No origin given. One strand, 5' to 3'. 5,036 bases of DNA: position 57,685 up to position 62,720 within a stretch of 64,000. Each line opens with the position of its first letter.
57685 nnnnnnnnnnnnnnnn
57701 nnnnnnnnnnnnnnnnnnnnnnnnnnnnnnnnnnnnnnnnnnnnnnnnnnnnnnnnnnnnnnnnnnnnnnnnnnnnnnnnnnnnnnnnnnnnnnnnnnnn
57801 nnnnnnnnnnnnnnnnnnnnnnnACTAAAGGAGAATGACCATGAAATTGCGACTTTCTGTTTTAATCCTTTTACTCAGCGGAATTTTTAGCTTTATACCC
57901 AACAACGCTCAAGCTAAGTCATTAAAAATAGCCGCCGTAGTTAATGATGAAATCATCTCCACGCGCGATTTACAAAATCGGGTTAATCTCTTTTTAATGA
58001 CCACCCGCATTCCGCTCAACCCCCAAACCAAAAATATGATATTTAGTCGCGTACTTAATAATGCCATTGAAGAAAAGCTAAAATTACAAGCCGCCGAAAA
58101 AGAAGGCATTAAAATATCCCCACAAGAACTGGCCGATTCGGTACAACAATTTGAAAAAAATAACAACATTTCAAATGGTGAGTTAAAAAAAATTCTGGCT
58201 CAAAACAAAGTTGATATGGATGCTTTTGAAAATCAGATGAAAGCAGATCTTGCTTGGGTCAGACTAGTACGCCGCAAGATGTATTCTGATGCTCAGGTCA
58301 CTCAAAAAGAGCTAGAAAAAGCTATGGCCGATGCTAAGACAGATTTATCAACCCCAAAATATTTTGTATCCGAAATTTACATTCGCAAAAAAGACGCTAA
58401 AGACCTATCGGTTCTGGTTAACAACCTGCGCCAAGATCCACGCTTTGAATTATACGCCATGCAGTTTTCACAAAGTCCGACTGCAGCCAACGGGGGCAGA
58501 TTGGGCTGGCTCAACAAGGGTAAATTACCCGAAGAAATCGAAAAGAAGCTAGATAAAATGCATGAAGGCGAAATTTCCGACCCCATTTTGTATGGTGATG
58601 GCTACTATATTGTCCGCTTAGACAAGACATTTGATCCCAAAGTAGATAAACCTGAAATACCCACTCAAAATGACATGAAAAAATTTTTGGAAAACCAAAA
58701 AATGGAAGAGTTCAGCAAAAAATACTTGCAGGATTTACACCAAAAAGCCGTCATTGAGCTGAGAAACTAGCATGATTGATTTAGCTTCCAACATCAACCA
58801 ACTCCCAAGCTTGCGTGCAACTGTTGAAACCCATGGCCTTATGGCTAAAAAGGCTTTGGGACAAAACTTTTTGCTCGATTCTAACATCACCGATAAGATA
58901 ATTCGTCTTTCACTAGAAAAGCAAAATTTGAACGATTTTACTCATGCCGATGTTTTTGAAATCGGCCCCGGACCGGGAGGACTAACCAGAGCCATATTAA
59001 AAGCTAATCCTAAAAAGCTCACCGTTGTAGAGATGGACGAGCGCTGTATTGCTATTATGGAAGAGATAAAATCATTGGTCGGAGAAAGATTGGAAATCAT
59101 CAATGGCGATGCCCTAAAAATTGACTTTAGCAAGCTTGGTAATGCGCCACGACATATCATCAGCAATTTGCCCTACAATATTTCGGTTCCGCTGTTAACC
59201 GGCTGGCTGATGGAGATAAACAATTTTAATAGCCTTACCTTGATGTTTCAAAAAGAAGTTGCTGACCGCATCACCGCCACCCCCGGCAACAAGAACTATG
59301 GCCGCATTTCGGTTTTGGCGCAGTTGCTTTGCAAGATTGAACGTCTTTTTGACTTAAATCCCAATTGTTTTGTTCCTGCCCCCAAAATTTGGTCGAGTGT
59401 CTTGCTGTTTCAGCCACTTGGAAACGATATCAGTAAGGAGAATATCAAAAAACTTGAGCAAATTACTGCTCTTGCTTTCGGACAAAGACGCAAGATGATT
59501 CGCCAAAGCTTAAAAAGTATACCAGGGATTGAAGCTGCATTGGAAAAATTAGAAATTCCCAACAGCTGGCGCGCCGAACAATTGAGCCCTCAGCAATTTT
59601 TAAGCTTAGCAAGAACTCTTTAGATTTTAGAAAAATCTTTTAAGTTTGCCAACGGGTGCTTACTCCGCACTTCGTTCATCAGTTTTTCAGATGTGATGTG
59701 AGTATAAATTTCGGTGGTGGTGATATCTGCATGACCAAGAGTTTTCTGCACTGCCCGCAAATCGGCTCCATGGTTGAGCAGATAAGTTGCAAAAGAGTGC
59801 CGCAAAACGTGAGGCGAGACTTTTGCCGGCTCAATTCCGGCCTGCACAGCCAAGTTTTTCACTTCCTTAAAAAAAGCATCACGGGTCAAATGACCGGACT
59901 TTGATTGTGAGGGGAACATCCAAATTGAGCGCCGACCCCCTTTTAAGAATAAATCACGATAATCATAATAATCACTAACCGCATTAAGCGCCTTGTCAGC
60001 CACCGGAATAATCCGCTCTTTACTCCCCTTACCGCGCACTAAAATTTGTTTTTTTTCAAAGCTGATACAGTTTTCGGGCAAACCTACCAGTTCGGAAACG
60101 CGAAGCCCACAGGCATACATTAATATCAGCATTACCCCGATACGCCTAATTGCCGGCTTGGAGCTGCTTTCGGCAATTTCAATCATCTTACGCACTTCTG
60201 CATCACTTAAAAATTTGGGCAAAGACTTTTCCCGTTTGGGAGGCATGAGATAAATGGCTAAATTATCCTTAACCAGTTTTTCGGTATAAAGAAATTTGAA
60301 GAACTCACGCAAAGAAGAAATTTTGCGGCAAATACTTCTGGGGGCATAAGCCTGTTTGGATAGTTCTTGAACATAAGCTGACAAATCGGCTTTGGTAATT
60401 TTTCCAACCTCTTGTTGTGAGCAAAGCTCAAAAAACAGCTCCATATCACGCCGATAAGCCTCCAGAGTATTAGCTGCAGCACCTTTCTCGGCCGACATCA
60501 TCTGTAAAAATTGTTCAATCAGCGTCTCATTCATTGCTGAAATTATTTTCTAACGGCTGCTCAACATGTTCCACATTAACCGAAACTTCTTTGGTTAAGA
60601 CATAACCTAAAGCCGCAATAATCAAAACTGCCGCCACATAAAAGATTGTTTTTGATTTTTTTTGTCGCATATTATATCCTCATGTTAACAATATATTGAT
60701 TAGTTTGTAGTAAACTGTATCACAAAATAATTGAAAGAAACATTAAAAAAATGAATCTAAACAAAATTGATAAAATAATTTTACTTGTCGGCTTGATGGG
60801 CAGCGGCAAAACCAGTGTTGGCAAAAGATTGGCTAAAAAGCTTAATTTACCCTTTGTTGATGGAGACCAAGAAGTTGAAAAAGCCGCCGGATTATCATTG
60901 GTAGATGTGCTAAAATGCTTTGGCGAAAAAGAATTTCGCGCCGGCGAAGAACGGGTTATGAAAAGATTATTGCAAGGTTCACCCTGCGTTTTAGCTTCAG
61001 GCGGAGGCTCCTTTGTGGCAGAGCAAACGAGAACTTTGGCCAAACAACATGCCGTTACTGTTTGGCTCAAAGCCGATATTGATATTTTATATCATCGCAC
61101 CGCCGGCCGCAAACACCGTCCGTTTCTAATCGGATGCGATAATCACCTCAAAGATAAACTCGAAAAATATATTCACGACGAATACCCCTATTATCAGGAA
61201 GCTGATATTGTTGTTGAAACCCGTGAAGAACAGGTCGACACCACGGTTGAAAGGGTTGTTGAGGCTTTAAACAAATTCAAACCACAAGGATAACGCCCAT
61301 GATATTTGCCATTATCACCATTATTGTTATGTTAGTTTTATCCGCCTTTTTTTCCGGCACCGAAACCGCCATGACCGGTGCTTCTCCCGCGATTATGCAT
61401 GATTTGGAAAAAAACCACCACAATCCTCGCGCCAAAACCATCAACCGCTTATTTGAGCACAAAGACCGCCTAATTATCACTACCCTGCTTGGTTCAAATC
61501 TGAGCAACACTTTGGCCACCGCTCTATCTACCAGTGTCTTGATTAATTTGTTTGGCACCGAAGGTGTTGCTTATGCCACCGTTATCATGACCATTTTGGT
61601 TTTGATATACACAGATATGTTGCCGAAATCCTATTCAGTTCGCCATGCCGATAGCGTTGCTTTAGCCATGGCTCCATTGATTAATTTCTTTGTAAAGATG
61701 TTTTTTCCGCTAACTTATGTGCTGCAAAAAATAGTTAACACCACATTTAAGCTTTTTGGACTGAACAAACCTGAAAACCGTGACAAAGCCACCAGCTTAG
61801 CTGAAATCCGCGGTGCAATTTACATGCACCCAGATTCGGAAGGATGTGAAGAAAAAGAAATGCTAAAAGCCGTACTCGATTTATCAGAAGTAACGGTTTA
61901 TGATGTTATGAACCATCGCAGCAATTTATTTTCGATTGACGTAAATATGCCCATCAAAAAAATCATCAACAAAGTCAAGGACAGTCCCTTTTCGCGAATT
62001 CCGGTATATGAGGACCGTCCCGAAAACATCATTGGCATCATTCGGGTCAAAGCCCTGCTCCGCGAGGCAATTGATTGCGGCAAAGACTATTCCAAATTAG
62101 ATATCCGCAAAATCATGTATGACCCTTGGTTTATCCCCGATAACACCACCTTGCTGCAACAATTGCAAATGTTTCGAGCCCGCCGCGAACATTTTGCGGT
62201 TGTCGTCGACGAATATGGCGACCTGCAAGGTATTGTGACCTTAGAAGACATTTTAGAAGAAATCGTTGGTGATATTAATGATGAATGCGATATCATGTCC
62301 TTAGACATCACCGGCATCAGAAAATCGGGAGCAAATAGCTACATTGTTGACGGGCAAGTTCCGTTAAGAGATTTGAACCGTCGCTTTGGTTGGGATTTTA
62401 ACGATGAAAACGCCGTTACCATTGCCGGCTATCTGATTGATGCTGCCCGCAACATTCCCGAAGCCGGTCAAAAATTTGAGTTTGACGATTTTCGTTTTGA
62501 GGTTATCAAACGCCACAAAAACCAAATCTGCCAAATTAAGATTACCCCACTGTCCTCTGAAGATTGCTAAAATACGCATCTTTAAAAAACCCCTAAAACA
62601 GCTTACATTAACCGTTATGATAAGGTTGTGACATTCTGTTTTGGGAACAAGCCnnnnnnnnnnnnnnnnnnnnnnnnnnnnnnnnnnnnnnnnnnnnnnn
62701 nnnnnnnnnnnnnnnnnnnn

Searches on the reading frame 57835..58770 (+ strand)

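Call 14: search_protein_families(library=pfam, proteins=[window:57835-58770:+], max_evalue=0.00001)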
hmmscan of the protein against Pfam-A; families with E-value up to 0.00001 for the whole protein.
window:57835-58770:+ (311 aa): 6 families
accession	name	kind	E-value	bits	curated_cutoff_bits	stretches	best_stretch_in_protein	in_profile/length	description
PF13624.11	SurA_N_3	-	4.8e-16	59.5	27.2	1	7-142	18-159/162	SurA-like N-terminal domain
PF00639.27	Rotamase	-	1.9e-15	58.1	21.7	1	189-263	20-96/97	PPIC-type PPIASE domain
PF09312.16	SurA_N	-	8.8e-15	55.4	30.8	1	31-144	3-117/118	SurA N-terminal domain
PF13616.12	Rotamase_3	-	2.1e-10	41.6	22.5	1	191-262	39-112/116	PPIC-type PPIASE domain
PF13623.11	SurA_N_2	-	3.1e-10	40.5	28.5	1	11-110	15-123/145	SurA-like N-terminal domain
PF13145.12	Rotamase_2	-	2e-09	38.7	27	1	155-267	1-110/121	PPIC-type PPIASE domain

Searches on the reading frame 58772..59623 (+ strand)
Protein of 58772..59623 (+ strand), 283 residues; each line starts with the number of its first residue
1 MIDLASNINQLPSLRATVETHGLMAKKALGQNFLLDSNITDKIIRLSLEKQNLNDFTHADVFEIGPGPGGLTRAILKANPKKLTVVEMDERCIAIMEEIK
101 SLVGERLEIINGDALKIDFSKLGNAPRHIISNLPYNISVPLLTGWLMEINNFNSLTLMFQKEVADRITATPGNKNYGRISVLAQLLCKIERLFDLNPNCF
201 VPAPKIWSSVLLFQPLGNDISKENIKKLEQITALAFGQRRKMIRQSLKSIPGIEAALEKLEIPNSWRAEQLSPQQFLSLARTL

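Call 14: search_protein_families(library=pfam, proteins=[window:58772-59623:+], max_evalue=0.00001)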
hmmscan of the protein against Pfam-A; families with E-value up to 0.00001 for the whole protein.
window:58772-59623:+ (283 aa): 1 family
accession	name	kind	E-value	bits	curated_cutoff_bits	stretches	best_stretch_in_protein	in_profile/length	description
PF00398.26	RrnaAD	-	1.1e-49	169.4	24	1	25-281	4-259/263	Ribosomal RNA adenine dimethylase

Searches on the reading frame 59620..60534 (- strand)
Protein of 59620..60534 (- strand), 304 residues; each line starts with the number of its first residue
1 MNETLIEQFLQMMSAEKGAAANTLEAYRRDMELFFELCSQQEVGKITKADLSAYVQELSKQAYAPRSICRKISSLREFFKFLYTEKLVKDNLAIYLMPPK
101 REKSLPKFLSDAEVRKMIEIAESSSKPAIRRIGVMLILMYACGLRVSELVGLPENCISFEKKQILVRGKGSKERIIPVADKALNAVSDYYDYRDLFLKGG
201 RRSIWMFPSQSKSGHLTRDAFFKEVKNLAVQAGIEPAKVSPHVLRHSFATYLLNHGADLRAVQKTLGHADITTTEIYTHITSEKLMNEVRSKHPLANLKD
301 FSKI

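Call 14: search_protein_families(library=pfam, proteins=[window:59620-60534:-], max_evalue=0.00001)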
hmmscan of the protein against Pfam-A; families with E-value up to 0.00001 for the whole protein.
window:59620-60534:- (304 aa): 3 families
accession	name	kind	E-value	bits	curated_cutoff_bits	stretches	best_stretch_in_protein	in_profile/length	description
PF00589.27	Phage_integrase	-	1.1e-43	149.4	27.1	1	107-282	1-170/172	Phage integrase family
PF02899.23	Phage_int_SAM_1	-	7.3e-19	68.3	22.3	1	6-86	1-83/83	Phage integrase, N-terminal SAM-like domain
PF13495.12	Phage_int_SAM_4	-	4.4e-07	30.6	27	1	5-83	1-79/85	Phage integrase, N-terminal SAM-like domain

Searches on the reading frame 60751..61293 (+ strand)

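Call 14: search_protein_families(library=pfam, proteins=[window:60751-61293:+], max_evalue=0.00001)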
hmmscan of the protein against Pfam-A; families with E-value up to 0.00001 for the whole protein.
window:60751-61293:+ (180 aa): 4 families
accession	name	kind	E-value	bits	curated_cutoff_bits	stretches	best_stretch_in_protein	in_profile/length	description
PF01202.28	SKI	-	1.3e-40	139.5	22.1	1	16-173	1-158/159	Shikimate kinase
PF13238.12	AAA_18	-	4.6e-10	40.5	29.4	1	10-122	1-113/128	AAA domain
PF13189.12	Cytidylate_kin2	-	1.7e-07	32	28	0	10-45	2-36/176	Cytidylate kinase-like family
PF13671.12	AAA_33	-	1e-06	29.6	27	1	10-123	2-121/143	AAA domain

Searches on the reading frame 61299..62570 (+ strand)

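Call 14: search_protein_families(library=pfam, proteins=[window:61299-62570:+], max_evalue=0.00001)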
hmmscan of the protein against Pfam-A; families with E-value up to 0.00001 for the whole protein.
window:61299-62570:+ (423 aa): 3 families
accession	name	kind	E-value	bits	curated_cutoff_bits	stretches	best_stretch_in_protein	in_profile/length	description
PF01595.25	CNNM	-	1.6e-42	145.7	28.4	1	7-186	2-180/181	Cyclin M transmembrane N-terminal domain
PF03471.22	CorC_HlyC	-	4.2e-21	75.2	27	1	342-418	2-80/81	Transporter associated domain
PF00571.33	CBS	-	3.7e-18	66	24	2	272-323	4-56/57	CBS domain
